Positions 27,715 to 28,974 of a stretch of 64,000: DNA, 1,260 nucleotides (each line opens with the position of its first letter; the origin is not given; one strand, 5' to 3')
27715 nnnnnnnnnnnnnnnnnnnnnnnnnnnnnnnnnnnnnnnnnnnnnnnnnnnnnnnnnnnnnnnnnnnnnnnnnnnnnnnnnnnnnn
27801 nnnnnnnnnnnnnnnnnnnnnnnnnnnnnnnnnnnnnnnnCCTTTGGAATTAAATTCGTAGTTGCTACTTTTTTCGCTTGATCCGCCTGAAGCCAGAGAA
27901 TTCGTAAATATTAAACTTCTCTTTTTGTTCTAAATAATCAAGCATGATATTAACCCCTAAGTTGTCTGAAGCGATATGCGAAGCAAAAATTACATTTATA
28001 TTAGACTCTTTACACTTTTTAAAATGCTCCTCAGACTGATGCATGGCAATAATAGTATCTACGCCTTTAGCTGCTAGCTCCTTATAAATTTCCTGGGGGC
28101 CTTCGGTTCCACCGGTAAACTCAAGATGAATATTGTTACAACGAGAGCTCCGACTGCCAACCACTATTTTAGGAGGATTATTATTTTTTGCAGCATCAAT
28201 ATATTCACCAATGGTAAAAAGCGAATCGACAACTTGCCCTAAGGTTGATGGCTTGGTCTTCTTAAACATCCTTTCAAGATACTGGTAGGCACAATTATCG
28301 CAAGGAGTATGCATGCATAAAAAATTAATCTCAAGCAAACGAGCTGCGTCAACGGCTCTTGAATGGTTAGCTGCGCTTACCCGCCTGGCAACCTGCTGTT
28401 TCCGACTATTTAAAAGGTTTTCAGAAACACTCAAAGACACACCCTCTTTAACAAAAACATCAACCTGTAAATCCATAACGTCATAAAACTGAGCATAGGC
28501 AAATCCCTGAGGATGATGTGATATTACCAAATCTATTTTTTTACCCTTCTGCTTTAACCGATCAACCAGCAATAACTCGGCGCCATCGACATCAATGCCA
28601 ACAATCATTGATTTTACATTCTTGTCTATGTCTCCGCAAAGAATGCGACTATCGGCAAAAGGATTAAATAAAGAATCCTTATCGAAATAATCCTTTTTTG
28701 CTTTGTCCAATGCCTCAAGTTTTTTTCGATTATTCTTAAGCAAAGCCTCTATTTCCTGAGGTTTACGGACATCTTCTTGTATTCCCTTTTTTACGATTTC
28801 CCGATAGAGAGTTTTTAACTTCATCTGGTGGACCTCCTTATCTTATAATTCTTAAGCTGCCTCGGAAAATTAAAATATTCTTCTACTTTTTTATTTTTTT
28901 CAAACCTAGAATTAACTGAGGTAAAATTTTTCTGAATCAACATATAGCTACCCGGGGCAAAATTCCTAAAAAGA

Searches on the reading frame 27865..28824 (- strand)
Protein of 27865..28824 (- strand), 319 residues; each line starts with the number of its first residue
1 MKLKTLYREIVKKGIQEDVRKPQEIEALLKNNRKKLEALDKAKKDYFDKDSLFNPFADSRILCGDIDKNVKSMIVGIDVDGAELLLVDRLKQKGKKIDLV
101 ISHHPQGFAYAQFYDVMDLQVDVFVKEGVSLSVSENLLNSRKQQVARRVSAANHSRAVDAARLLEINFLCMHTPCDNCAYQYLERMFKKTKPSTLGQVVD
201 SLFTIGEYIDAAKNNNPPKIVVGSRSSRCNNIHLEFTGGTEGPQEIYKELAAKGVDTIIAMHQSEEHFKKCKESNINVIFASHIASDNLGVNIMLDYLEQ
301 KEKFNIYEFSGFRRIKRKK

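Call 35: find_encoding_contigs(protein=window:27865-28824:-, flank=10000, max_places=2)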
Protein window:27865-28824:- (319 aa): 1 contig read that carries it; 1 place shown.
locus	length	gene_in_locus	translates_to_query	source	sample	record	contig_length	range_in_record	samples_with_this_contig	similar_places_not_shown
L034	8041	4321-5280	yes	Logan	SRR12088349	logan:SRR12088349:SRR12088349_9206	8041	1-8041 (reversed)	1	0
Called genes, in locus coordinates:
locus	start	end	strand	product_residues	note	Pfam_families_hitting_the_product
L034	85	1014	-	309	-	PF00072:Response_reg, PF00990:GGDEF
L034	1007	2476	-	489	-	PF00512:HisKA, PF02518:HATPase_c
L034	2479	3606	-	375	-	PF08495:FIST (weak), PF10442:FIST_C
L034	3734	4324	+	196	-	PF02674:Colicin_V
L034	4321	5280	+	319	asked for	PF01784:DUF34_NIF3 (weak)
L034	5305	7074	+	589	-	PF01807:Zn_ribbon_DnaG, PF08275:DNAG_N, PF01751:Toprim, PF13155:Toprim_2, PF13362:Toprim_3 (weak), PF13662:Toprim_4, PF10410:DnaB_bind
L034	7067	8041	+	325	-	?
